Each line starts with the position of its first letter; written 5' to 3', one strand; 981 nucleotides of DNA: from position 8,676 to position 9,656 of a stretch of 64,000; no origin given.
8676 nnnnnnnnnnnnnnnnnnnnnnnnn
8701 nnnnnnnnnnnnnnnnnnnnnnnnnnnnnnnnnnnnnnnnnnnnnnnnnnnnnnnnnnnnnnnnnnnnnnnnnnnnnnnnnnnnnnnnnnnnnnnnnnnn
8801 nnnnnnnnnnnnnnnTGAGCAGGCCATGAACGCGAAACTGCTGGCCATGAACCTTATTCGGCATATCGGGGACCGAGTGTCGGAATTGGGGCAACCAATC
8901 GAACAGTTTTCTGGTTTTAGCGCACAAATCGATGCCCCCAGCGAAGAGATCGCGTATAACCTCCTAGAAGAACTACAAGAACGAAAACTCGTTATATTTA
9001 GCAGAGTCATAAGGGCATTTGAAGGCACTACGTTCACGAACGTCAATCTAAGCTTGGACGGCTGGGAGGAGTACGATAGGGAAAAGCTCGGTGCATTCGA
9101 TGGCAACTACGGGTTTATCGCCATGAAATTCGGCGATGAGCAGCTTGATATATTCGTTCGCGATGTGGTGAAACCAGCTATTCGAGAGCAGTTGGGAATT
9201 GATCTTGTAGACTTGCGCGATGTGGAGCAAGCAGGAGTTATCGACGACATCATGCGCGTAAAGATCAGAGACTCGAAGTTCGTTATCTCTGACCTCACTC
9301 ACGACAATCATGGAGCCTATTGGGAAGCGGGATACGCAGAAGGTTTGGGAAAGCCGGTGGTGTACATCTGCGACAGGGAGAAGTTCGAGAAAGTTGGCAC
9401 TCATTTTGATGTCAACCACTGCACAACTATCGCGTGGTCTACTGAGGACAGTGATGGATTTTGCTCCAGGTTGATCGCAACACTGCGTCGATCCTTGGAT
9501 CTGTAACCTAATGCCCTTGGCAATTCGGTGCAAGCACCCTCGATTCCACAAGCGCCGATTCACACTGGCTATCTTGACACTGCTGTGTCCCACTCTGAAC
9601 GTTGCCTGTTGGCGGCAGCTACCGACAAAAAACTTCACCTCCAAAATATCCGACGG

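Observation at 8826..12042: Low-GC three-gene cassette (NDT-like + DUF2971 + PD-(D/E)xK-like) fused onto the 3' end of an MmeI-like R-M gene: candidate uncharacterised defence module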

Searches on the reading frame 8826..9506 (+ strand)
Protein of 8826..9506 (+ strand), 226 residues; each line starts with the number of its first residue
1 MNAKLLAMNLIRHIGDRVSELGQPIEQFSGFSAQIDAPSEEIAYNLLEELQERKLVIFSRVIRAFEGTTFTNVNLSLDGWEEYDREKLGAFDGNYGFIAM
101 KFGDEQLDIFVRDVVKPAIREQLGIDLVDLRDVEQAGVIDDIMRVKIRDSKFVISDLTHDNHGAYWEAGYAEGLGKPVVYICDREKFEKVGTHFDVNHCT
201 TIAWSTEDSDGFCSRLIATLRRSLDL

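Call 5: search_protein_families(library=pfam, proteins=[window:8826-9503:+], max_evalue=0.1)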
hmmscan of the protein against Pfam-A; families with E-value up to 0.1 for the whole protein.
window:8826-9503:+ (226 aa): 1 family
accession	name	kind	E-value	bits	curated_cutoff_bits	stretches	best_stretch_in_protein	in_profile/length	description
PF05014.21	Nuc_deoxyrib_tr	-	0.00012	22.7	28.8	1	131-186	44-101/117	Nucleoside 2-deoxyribosyltransferase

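Call 6: search_protein_families(library=padloc, proteins=[window:8826-9503:+], max_evalue=0.1)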
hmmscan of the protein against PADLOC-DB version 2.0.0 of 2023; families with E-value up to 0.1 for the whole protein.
window:8826-9503:+ (226 aa): 2 families
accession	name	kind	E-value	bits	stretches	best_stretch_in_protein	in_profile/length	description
PDLC00733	Effector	-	2.1e-09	34.7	1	106-208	258-358/388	TIR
PDLC00425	ThsB1|ThsB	-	0.0028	14.8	1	140-189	301-352/389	TIR-like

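Call 7: search_protein_families(library=ncbifam, proteins=[window:8826-9503:+], max_evalue=0.1)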
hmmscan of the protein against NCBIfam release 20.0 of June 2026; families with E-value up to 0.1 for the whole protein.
window:8826-9503:+ (226 aa): 1 family
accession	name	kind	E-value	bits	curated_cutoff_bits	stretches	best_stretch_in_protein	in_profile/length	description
NF040703.1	cyclopro_CfaB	exception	0.0071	15.2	650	1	45-146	138-234/393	C17 cyclopropane fatty acid synthase CfaB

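Call 8: search_protein_families(library=phrogs, proteins=[window:8826-9503:+], max_evalue=0.1)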
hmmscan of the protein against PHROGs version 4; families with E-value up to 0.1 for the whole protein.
window:8826-9503:+ (226 aa): 5 families
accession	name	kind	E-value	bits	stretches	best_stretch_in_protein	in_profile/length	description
phrog_16139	-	unknown function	1e-16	61.9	1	19-208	126-308/323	-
phrog_26406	-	unknown function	3.2e-09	37.3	1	92-189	203-299/343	-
phrog_3634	-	unknown function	3.5e-09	37.6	1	110-209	26-119/237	-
phrog_10872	-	unknown function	7.1e-05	23.2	1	107-184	42-118/306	-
phrog_7995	-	DNA, RNA and nucleotide metabolism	0.0075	16.6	1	154-188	103-137/336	nucleoside deoxyribosyltransferase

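Call 9: search_solved_structures(query=window:8826-9503:+, max_evalue=10, show_alignments=3)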
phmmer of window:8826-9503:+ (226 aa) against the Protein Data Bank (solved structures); distinct sequences matched with E-value up to 10: 22.
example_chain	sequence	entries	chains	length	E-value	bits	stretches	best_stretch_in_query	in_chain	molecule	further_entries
2ahd_A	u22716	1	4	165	0.0073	19.4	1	130-195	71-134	Phosphodiesterase MJ0936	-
1s3l_A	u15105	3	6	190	0.01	18.9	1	130-194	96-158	Hypothetical protein MJ0936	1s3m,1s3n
2kqu_A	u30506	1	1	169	0.16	15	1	115-182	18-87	Flavodoxin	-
1ftg_A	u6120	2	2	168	0.17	14.9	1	115-182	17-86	APOFLAVODOXIN | PROTEIN (FLAVODOXIN)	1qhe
1flv_A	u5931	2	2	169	0.17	14.9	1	115-182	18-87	FLAVODOXIN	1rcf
3esz_A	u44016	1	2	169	0.17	14.9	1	115-182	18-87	FLAVODOXIN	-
1obv_A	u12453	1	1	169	0.17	14.9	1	115-182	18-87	FLAVODOXIN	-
2v5u_A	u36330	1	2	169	0.19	14.8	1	115-182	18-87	FLAVODOXIN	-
1obo_A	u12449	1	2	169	0.23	14.5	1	115-182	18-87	FLAVODOXIN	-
1dx9_A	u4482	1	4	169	0.41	13.6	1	115-182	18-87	Flavodoxin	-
3esy_A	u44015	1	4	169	0.54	13.3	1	116-182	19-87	Flavodoxin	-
3esx_A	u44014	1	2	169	0.57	13.2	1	116-182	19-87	Flavodoxin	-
6evs_A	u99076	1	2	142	0.77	12.8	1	140-182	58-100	N-deoxyribosyltransferase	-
4jem_A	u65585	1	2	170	0.82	12.7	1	160-186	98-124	CMP/hydroxymethyl CMP hydrolase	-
4jel_A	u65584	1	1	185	1.1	12.3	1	160-186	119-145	CMP/hydroxymethyl CMP hydrolase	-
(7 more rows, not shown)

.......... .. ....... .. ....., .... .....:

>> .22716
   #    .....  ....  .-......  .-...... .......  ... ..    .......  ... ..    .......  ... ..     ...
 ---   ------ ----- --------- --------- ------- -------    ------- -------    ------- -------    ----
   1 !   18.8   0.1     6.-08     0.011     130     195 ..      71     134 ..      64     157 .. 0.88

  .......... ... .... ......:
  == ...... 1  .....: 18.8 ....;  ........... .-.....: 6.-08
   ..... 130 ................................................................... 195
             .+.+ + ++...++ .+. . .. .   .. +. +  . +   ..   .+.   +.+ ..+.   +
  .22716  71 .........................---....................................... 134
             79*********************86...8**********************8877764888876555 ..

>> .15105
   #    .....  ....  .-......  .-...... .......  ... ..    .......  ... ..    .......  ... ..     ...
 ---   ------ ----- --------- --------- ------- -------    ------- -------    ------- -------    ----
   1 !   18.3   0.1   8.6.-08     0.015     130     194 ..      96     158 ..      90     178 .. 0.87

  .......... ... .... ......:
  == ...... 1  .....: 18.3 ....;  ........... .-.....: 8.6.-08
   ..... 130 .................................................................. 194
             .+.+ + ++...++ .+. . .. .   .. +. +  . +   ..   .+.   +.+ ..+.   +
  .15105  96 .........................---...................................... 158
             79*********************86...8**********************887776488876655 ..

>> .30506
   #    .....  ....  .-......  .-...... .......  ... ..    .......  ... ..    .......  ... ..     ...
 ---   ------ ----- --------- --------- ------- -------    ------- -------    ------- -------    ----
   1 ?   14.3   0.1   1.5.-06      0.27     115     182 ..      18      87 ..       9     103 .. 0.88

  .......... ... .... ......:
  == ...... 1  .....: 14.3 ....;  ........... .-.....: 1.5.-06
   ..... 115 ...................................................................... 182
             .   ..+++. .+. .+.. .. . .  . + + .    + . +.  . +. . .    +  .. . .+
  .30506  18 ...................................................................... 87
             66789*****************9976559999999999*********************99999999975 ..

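Call 10: find_homologous_proteins(query=window:8826-9503:+)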
Query window:8826-9503:+ (226 aa): 2409 proteins with E <= 0.001 among 3531 candidates; the best 120 are listed.
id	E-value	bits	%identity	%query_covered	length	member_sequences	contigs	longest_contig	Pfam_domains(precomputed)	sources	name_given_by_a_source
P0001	3.9e-139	480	94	100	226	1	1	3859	-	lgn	-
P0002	1.0e-133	462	89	100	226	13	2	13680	-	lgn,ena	-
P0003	6.8e-129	446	86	100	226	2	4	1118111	-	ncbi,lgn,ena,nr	ncbi:MAG: hypothetical protein OYH76_21405 [Defluviicoccus sp.]|nr:hypothetical protein [Defluviicoc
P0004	8.2e-126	436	85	100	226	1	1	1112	-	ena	-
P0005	1.3e-125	436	84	100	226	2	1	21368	-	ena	-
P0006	5.2e-124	430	84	100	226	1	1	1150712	PF05014.22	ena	-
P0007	6.4e-123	427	83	100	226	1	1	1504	-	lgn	-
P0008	1.6e-119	416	84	97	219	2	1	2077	-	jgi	-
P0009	3.3e-117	408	79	100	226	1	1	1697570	-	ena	-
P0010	5.1e-116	404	86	91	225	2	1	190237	-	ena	-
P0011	1.2e-109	383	73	100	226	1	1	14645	PF05014.22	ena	-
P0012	3.8e-108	378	73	100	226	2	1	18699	PF05014.22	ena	-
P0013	1.1e-107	377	73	100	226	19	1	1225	PF05014.22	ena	-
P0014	1.8e-107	376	73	100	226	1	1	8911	-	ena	-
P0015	4.6e-107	375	73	100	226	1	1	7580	-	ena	-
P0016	1.2e-105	370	71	100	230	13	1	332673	PF05014.22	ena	-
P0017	1.6e-105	370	72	100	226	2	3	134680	PF05014.22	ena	-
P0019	5.3e-105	368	71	100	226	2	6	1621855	PF05014.22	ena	-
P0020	1.2e-103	364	71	100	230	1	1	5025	PF05014.22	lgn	-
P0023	1.4e-102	360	71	100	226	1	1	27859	PF05014.22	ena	-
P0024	2.0e-102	360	69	100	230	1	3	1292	PF05014.22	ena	-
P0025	1.1e-100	354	69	99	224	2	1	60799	PF05014.22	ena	-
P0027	1.2e-98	347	69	100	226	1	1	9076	PF05014.22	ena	-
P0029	1.7e-97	344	65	100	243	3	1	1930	PF05014.22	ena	-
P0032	1.5e-96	341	66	100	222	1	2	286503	PF05014.22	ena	-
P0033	2.1e-96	340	65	99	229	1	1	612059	PF05014.22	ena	-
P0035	1.5e-93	331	63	100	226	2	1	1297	PF05014.22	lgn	-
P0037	3.3e-92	326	63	100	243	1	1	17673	PF05014.22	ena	-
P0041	5.6e-91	322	65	99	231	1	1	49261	PF05014.22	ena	-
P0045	2.1e-89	317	64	100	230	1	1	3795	PF05014.22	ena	-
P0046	2.1e-89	317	62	100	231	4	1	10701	PF05014.22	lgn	-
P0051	8.1e-89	315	61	99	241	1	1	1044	PF05014.22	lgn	-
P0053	1.3e-88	315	63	97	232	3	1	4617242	PF05014.22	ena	-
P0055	1.9e-88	314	62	97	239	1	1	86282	PF05014.22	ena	-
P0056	1.9e-88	314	64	99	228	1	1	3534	PF05014.22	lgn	-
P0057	2.7e-88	314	60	100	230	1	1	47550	PF05014.22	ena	-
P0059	3.3e-88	313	62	97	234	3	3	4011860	PF05014.22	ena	-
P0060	3.3e-88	313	63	100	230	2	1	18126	PF05014.22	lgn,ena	-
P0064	7.9e-88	312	62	97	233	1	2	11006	PF05014.22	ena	-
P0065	1.1e-87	311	63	100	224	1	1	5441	PF05014.22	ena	-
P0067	1.3e-87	311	64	97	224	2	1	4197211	PF05014.22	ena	-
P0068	1.6e-87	311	58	100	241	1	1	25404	PF05014.22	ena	-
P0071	1.9e-87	311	60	99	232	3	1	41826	PF05014.22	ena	-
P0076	2.7e-87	310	63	96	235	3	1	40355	PF05014.22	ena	-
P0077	2.8e-87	310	61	98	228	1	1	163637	PF05014.22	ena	-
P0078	3.0e-87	310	64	97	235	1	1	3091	PF05014.22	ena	-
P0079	3.2e-87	310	62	99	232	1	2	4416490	PF05014.22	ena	-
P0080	3.8e-87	310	64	97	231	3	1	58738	PF05014.22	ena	-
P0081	3.8e-87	310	64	97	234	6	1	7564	PF05014.22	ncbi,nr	ncbi:MAG: hypothetical protein F4Y91_12335 [Gemmatimonadetes bacterium]|nr:hypothetical protein [Gem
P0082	7.7e-87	309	62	99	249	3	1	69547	PF05014.22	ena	-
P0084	1.0e-86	308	65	97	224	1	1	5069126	PF05014.22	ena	-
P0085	1.4e-86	308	63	97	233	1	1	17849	PF05014.22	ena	-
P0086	1.6e-86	308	60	99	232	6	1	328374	PF05014.22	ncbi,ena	-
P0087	1.8e-86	308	61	99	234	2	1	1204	PF05014.22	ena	-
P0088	1.9e-86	308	60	99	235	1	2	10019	PF05014.22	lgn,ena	-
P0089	2.2e-86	307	63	97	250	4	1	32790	PF05014.22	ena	-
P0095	8.9e-86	305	63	97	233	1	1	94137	PF05014.22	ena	-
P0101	2.4e-85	304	59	100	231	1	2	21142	PF05014.22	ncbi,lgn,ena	-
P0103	2.7e-85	304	61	97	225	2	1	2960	PF05014.22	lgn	-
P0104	3.8e-85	303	60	100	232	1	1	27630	PF05014.22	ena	-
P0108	4.2e-85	303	60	99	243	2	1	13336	PF05014.22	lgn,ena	-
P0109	4.4e-85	303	60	100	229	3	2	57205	PF05014.22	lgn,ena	-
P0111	5.5e-85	303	63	97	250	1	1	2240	PF05014.22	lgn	-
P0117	7.3e-85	302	61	99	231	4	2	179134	PF05014.22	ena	-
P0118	8.0e-85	302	62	97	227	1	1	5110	PF05014.22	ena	-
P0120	1.1e-84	302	62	97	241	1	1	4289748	PF05014.22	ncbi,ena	-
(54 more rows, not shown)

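Call 13: find_related_loci(query=A1, collection=genome_contigs, flank=10000)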
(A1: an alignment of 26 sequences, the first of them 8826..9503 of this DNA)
Query A1 (226 aa) in genome_contigs; peptide patterns used: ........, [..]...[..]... (x = any residue, [..] = any of these).
306 stretches matched a pattern; 297 encode a relative of the query (tblastn E <= 1e-3); the best 80 are kept; 80 distinct loci.
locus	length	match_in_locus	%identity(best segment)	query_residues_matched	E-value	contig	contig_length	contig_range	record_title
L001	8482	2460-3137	86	1-226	2e-134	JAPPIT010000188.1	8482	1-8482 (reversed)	MAG: Defluviicoccus sp. isolate RHO2_bin_2 NODE_9133_length_8482_cov_54.685772, whole genome shotgun sequence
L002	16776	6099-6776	66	1-226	1e-102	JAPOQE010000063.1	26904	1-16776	MAG: Gammaproteobacteria bacterium isolate APA_bin_76 c_000000251813, whole genome shotgun sequence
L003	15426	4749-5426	62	1-226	2e-96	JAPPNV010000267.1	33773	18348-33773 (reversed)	MAG: Rhodospirillales bacterium isolate RHO3_bin_80 NODE_2443_length_33773_cov_30.055727, whole genome shotgun sequence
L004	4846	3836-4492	62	7-225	5e-95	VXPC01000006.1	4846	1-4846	MAG: Candidatus Saccharibacteria bacterium isolate SB0662_bin_47 NODE_10747_length_4846_cov_27.847005, whole genome shot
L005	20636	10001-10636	63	7-226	3e-94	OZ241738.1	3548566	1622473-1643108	MAG: Alphaproteobacteria bacterium isolate d8927372-aabd-44cb-9c9e-7bd42c52962c genome assembly, chromosome: 1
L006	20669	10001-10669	60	2-225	5e-91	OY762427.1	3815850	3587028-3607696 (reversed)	MAG: Alphaproteobacteria bacterium isolate ccf0328c-cffc-48f6-8afa-02e3c565a3a4 genome assembly, chromosome: 1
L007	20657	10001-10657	61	7-225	1e-90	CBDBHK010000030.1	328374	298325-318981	MAG: Acidobacteriota bacterium isolate 99fda0a5-85d9-418a-8fd5-750ac8318952 genome assembly, contig: contig_30, whole ge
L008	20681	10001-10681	59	1-225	2e-90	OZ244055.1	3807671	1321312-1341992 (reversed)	MAG: Alphaproteobacteria bacterium isolate 704cdb66-9897-4ec8-b8cd-f14a69034c9a genome assembly, chromosome: 1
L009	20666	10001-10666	61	7-225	1e-89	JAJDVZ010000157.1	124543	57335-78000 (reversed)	MAG: Candidatus Latescibacterota bacterium isolate jk18x22bins.75 k141_596807, whole genome shotgun sequence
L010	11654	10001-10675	59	2-226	8e-90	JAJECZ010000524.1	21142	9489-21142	MAG: Alphaproteobacteria bacterium isolate jk18xAbins.48 k141_974758, whole genome shotgun sequence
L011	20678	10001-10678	59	2-225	8e-90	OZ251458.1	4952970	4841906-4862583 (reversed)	MAG: Candidatus Latescibacterota bacterium isolate 0d485872-e18d-4011-b7de-a34ce824adf8 genome assembly, chromosome: 1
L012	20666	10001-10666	61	7-225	3e-89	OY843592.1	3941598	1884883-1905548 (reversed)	MAG: bacterium isolate 70215dce-3925-452b-89ef-f300e4ed0d2f genome assembly, chromosome: 1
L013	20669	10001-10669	62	7-225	9e-89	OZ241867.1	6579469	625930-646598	MAG: Candidatus Latescibacterota bacterium isolate 402c3f40-99c9-4ff8-b352-fabea084b2f7 genome assembly, chromosome: 1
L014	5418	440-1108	61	7-225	1e-88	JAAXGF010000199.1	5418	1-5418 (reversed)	MAG: Alphaproteobacteria bacterium isolate Plut_88856 filtered_Plut_88856_genomic_contig_111258, whole genome shotgun se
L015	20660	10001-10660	60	7-225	9e-88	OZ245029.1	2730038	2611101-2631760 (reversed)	MAG: Nitrospirales bacterium isolate 388c807a-7da8-408b-ad08-f544d289470f genome assembly, chromosome: 1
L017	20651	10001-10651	58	1-224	1e-85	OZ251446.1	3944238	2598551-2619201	MAG: Alphaproteobacteria bacterium isolate 4a82845b-346e-4bd1-b170-acd391575f3a genome assembly, chromosome: 1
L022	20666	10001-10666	58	7-226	1e-83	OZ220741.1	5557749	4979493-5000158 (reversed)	MAG: Candidatus Latescibacterota bacterium isolate a9e09e5c-d410-47d8-823c-ef7e39eb5a37 genome assembly, chromosome: 1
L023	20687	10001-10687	58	7-226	1e-83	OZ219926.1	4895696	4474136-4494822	MAG: Thermodesulfobacteriota bacterium isolate 21442c6b-cc68-4f82-8039-a5361455a999 genome assembly, chromosome: 3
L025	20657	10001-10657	57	1-225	3e-83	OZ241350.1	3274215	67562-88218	MAG: Alphaproteobacteria bacterium isolate 81bb0e76-f755-4ee3-a3aa-f420175a6091 genome assembly, chromosome: 1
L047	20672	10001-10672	56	1-224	5e-77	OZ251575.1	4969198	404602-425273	MAG: Spirochaetia bacterium isolate 617b14b6-7821-4a15-9039-de9782a91b86 genome assembly, chromosome: 1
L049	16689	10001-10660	52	7-226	2e-76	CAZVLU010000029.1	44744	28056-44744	MAG TPA_asm: uncultured Rhizobium sp. isolate SRP287051_co2_20 genome assembly, contig: NODE_1833_length_44744_cov_12.55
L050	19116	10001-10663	54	7-226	2e-76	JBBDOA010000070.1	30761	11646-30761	MAG: Rhodospirillales bacterium isolate LejiaB_58_10 Lejia_B_1782_length_30761_cov_5, whole genome shotgun sequence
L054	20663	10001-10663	53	7-226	8e-75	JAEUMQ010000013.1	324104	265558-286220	MAG: Hyphomonadaceae bacterium isolate new MAG-151 k141_2061064, whole genome shotgun sequence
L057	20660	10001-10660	54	5-225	3e-74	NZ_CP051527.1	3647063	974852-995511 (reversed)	MAG: Sphingopyxis sp. isolate AFA_KM1/D3b chromosome, complete genome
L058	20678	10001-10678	54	1-226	3e-74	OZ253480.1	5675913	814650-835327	MAG: uncultured Candidatus Binatia bacterium isolate 01c1d691-c9b9-4499-9944-1e5a173e9d55 genome assembly, chromosome: 1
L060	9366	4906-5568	52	7-226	2e-73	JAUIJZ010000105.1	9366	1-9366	MAG: Alphaproteobacteria bacterium isolate Co_bin.338 NODE_41090_length_9366_cov_0.908540, whole genome shotgun sequence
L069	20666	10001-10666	52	8-225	2e-72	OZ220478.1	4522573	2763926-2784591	MAG: Candidatus Latescibacterota bacterium isolate 1cf545fa-d59a-4aa3-98d5-019dd537838a genome assembly, chromosome: 1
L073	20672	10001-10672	52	9-226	1e-71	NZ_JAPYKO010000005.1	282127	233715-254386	Mesorhizobium argentiipisi strain Cs1330R2N1 contig00005, whole genome shotgun sequence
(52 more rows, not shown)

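Call 19: find_encoding_contigs(protein=window:8826-9506:+, flank=10000, max_places=6)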
Protein window:8826-9506:+ (226 aa): no gene with exactly this product is on record in the collection.

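Call 20: find_encoding_contigs(protein=P0002, flank=10000, max_places=4)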
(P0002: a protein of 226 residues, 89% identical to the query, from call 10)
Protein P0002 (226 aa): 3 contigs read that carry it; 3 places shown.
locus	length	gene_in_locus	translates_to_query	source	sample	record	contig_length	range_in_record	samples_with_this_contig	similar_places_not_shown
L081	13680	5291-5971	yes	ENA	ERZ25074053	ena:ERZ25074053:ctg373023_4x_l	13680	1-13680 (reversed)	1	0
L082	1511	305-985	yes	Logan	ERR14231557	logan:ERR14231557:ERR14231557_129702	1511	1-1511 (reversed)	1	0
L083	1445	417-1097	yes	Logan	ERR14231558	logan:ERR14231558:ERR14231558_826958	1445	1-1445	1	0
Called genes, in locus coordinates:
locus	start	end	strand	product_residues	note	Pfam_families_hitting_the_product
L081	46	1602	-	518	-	PF03235:GmrSD_N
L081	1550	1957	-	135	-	PF03235:GmrSD_N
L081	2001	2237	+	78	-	-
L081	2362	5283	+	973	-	PF20464:MmeI_N, PF20465:MmeI_hel, PF20473:MmeI_Mtase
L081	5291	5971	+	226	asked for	-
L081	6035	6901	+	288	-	PF00929:RNase_T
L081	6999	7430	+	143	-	PF01527:HTH_Tnp_1, PF13384:HTH_23 (weak), PF13551:HTH_29 (weak)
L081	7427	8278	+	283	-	PF13673:Acetyltransf_10 (faint)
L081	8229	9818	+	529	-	-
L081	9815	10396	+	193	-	-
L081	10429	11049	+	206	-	-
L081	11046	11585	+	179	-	PF08808:RES (weak)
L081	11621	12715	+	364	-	PF13020:NOV_C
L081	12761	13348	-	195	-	PF00589:Phage_integrase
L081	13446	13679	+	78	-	?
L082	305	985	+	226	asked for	-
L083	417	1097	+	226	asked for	-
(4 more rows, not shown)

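Call 21: find_encoding_contigs(protein=P0005, flank=10000, max_places=4)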
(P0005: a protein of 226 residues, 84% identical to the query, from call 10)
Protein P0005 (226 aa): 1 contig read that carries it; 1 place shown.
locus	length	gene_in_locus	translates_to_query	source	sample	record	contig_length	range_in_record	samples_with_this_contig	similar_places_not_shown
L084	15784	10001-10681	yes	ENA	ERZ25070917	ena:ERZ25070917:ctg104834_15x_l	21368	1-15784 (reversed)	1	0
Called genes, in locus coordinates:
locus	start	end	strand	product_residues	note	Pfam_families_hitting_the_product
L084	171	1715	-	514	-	-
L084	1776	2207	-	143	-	PF09217:EcoRII-N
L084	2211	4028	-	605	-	PF00176:SNF2-rel_dom, PF00271:Helicase_C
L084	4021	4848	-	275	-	PF01844:HNH (weak)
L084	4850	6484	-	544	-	PF13589:HATPase_c_3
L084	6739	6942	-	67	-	-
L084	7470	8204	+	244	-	PF01507:PAPS_reduct (weak)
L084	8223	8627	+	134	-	PF20432:Xre-like-HTH, PF09722:Xre_MbcA_ParS_C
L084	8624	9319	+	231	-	PF08808:RES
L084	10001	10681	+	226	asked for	-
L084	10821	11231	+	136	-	PF00929:RNase_T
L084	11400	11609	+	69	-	-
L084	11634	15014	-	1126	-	PF00176:SNF2-rel_dom, PF00271:Helicase_C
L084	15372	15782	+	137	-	?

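Call 24: search_protein_families(library=pfam, alignment_id=A2, max_evalue=0.00001)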
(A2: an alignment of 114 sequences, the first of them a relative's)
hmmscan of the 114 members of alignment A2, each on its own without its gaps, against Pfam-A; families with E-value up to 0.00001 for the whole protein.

A. member 1, L001:60-1781:+ (574 aa): 1 family
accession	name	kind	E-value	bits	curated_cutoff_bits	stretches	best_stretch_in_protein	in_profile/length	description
PF08808.17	RES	-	1.9e-36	125.9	23.2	1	408-555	4-157/157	RES domain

B. families by the number of members that match (of 114 scanned): 114 families (the first 25 are shown)
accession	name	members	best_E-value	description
PF13304.12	AAA_21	4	6e-35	AAA domain, putative AbiEii toxin, Type IV TA system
PF00884.28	Sulfatase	3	5.8e-42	Sulfatase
PF01555.25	N6_N4_Mtase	3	1.8e-40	DNA methylase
PF13175.12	AAA_15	3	3.2e-24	AAA ATPase domain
PF04851.21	ResIII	3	4.6e-21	Type III restriction enzyme, res subunit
PF16347.10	SGSH_C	3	1.3e-18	N-sulphoglucosamine sulphohydrolase, C-terminal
PF13191.12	AAA_16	3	1.1e-17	AAA ATPase domain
PF13476.12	AAA_23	3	1.9e-10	AAA domain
PF02463.25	SMC_N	3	4.9e-10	RecF/RecN/SMC N terminal domain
PF00521.26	DNA_topoisoIV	2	1.2e-152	DNA gyrase/topoisomerase IV, subunit A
PF03989.18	DNA_gyraseA_C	2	7.1e-61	DNA gyrase C-terminal domain, beta-propeller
PF12762.13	DDE_Tnp_IS1595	2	1.7e-48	ISXO2-like transposase domain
PF08808.17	RES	2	1.9e-36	RES domain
PF13156.12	Mrr_cat_2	2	1.2e-31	Restriction endonuclease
PF01420.25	Methylase_S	2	1.6e-26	Type I restriction modification DNA specificity domain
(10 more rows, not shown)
